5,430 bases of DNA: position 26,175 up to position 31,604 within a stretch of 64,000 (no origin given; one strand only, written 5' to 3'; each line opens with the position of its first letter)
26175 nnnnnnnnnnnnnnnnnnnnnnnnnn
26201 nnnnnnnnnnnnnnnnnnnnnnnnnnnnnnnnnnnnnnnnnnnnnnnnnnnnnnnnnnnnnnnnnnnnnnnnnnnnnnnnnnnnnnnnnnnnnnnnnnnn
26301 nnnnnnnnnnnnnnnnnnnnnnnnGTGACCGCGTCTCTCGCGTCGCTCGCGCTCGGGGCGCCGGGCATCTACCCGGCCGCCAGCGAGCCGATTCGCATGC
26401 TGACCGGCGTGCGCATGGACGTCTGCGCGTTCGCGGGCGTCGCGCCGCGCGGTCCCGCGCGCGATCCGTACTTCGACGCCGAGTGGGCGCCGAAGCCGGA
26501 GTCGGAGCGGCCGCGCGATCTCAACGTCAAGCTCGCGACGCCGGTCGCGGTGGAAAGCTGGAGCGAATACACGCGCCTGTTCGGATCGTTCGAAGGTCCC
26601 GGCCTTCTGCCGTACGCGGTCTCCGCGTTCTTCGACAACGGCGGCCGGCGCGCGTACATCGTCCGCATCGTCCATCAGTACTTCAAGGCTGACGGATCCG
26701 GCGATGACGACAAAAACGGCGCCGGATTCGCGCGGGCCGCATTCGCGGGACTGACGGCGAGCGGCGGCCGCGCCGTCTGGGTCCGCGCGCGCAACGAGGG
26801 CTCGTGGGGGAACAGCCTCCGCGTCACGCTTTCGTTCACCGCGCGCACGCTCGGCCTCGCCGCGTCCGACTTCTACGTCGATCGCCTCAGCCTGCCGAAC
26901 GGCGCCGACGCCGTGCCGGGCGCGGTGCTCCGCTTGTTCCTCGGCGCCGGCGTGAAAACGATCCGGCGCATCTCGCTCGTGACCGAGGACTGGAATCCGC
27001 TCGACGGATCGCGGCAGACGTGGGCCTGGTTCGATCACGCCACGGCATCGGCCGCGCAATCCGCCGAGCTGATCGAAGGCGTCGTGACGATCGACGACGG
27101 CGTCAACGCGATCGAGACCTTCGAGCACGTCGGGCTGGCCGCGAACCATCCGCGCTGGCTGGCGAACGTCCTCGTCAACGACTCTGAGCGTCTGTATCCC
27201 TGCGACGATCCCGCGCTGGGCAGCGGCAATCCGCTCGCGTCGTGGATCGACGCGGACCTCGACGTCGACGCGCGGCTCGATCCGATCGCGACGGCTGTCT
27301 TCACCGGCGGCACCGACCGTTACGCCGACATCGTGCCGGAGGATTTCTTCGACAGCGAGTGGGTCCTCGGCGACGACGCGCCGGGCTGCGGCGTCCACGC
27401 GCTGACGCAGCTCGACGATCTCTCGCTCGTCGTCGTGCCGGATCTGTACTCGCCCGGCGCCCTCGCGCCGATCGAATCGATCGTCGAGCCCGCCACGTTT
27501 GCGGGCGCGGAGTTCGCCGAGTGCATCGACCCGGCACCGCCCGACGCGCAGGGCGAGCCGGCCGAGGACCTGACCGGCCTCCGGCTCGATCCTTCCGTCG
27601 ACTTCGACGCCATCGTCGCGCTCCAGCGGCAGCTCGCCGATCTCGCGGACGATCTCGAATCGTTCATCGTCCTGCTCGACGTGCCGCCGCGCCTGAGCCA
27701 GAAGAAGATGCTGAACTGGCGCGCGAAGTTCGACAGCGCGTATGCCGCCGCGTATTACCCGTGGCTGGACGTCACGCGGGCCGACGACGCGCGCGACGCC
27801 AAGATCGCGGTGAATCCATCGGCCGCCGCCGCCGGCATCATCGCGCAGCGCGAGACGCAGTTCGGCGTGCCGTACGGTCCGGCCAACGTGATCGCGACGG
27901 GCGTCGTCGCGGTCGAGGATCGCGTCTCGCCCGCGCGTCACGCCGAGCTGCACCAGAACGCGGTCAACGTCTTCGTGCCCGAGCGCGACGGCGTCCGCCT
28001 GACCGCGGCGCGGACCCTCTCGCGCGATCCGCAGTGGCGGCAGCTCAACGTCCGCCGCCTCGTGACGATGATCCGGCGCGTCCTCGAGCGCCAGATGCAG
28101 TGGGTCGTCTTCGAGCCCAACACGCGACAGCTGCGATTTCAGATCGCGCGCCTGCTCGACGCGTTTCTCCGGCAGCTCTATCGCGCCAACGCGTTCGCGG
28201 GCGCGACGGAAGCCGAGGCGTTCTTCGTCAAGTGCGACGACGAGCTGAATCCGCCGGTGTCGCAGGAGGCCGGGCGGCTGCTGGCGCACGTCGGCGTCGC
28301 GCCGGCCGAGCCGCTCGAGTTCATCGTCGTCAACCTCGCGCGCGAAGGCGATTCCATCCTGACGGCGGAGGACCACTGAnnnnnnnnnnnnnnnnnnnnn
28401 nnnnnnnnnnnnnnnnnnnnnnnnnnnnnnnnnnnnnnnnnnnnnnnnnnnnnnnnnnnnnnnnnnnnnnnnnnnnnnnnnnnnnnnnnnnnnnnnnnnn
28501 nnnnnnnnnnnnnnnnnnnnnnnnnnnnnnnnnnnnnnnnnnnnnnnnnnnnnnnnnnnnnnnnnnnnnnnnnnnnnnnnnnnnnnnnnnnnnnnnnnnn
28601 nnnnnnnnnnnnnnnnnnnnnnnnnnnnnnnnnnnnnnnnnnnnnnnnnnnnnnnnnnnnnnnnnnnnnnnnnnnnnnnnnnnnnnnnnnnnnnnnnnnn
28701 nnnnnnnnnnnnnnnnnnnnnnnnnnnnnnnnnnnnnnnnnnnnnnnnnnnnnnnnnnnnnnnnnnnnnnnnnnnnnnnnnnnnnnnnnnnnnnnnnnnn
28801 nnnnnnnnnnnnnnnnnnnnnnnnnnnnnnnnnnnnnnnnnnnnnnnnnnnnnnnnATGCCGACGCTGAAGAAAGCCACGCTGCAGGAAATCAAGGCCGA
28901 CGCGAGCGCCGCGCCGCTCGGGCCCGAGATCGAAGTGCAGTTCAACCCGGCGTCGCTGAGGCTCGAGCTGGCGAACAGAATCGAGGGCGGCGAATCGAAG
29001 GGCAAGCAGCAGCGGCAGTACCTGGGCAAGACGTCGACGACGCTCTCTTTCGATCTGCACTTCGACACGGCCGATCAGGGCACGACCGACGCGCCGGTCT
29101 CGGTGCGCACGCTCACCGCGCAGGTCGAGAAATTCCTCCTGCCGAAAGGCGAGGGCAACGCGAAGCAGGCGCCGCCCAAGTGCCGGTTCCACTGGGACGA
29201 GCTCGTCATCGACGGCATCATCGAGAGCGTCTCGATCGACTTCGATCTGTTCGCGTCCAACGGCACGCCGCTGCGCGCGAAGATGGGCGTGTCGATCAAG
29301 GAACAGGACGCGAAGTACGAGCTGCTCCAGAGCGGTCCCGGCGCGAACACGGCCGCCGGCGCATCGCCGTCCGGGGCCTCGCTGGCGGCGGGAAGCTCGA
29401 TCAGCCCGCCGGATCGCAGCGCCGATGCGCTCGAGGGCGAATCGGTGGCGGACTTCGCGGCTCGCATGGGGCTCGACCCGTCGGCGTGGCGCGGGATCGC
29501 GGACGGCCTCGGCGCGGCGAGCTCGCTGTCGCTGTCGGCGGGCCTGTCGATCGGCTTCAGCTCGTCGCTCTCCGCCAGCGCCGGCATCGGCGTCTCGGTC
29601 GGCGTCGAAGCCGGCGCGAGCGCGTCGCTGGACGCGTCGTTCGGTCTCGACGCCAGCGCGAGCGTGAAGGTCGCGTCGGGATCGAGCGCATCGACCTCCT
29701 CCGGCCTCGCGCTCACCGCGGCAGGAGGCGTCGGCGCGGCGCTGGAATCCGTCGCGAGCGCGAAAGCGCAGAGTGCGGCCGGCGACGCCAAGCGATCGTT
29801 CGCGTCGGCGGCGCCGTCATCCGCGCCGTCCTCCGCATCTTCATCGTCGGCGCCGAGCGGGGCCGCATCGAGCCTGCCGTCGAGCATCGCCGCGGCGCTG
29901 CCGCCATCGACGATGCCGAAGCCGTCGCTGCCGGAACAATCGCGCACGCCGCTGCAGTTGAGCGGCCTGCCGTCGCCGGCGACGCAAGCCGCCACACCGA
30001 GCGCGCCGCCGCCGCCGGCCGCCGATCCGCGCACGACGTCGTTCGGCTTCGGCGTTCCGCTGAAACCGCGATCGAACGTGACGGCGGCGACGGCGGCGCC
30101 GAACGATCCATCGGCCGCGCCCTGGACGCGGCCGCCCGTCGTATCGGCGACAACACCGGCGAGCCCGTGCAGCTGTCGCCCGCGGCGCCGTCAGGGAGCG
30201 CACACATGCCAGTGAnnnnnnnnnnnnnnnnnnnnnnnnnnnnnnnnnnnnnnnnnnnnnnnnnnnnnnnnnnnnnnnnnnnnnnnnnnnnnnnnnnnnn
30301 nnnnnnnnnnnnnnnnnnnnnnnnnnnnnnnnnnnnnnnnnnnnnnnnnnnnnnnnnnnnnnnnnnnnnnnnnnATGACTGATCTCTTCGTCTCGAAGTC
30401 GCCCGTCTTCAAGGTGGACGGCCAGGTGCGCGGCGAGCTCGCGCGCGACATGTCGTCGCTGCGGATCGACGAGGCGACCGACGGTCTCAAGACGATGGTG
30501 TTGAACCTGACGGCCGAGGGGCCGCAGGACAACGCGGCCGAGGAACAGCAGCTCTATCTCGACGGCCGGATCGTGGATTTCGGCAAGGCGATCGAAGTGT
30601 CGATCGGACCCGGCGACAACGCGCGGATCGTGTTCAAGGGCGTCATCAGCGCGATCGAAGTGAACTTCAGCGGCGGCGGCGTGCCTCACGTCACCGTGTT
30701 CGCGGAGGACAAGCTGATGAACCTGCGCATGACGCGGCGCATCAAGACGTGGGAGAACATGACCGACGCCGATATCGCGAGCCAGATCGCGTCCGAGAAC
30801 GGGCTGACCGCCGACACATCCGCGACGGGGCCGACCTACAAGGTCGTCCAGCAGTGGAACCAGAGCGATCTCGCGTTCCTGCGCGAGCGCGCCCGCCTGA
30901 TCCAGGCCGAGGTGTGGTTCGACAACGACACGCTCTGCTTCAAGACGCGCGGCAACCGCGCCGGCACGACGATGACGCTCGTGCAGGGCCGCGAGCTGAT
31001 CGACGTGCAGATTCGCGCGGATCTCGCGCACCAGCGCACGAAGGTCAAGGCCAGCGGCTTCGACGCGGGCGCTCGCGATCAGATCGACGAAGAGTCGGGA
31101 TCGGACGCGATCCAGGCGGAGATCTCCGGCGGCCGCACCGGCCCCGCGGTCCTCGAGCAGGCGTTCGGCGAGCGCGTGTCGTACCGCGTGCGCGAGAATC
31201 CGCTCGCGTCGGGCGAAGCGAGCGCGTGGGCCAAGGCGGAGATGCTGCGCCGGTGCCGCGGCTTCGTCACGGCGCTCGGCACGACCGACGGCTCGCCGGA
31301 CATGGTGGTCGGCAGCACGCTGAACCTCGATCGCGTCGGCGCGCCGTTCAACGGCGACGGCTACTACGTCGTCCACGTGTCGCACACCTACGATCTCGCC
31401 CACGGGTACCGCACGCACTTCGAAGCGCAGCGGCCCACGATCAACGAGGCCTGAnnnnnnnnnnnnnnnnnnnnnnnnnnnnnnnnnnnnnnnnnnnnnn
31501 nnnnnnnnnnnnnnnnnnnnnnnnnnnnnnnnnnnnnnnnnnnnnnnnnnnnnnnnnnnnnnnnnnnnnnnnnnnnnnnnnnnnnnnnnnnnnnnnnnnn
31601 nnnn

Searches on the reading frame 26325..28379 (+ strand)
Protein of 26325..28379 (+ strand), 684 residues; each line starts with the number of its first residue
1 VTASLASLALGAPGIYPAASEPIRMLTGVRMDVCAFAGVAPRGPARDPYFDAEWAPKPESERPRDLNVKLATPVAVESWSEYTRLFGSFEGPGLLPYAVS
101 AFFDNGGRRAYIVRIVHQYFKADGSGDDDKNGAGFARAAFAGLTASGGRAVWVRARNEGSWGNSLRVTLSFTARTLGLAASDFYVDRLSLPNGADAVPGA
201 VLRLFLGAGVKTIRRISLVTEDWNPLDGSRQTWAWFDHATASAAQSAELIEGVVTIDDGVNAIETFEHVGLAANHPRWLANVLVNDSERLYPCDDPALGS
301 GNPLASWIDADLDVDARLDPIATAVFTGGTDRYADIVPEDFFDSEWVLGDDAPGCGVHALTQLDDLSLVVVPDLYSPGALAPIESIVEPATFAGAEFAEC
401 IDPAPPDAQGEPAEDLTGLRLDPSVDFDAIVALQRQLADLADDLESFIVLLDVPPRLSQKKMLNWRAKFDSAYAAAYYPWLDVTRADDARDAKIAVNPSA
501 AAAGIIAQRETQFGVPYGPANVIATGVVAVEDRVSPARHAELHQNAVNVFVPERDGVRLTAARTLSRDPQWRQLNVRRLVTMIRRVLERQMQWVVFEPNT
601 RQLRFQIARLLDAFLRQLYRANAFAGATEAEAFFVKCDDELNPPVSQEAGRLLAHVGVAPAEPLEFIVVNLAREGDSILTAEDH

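Call 8: search_protein_families(library=pfam, proteins=[window:26325-28379:+], max_evalue=0.01)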
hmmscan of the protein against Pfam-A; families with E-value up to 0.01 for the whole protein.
window:26325-28379:+ (684 aa): 2 families
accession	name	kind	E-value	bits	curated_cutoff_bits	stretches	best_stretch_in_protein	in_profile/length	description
PF17482.7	Phage_sheath_1C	-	6.5e-10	39.4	26.9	1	567-670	2-100/104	Phage tail sheath C-terminal domain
PF04984.19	Phage_sheath_1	-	3.2e-09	37.3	31.4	1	445-565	52-168/168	Phage tail sheath protein subtilisin-like domain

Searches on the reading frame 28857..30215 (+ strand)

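Call 3: search_protein_families(library=pfam, proteins=[window:28857-30215:+], max_evalue=0.01)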
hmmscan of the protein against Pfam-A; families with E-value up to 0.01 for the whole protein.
window:28857-30215:+ (452 aa): 1 family
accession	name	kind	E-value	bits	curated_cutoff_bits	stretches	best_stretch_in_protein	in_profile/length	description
PF19266.4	CIS_tube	-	3.5e-24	85.8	27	1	4-153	2-153/158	Contractile injection system tube protein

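Call 4: search_protein_families(library=ncbifam, proteins=[window:28857-30215:+], max_evalue=0.01)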
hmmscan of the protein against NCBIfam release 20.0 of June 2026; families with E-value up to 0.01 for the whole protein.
window:28857-30215:+ (452 aa): 0 families

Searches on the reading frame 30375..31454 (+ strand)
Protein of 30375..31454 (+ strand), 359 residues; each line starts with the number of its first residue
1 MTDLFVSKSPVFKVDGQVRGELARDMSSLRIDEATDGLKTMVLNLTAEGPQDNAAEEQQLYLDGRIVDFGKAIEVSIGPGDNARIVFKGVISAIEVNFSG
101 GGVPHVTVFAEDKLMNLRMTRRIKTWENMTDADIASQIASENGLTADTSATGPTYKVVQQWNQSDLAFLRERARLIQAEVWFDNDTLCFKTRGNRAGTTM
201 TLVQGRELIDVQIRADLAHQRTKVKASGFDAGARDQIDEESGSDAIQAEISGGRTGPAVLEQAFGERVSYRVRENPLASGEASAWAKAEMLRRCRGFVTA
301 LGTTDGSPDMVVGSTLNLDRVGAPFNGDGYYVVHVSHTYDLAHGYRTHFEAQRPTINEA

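Call 3: search_protein_families(library=pfam, proteins=[window:30375-31454:+], max_evalue=0.01)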
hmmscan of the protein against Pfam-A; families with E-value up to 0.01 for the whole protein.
window:30375-31454:+ (359 aa): 1 family
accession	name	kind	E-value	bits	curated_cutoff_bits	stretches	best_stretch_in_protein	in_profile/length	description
PF05954.17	Phage_GPD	-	6.4e-13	49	30.1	1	70-339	28-301/305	Phage tail baseplate hub (GPD)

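Call 4: search_protein_families(library=ncbifam, proteins=[window:30375-31454:+], max_evalue=0.01)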
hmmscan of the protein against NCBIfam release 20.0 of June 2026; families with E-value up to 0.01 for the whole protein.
window:30375-31454:+ (359 aa): 3 families
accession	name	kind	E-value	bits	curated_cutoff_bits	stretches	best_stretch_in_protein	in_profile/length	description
NF033848.1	VgrG_rel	hypoth_equivalog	1.9e-27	95.8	275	1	58-349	45-346/547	VgrG-related protein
NF047561.1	orf58_phage_fam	subfamily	3.1e-06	26.8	170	1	70-209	56-197/257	phage protein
TIGR03361.1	VI_Rhs_Vgr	subfamily_domain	4.1e-05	22.3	186.35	1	70-179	47-156/513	type VI secretion system tip protein TssI/VgrG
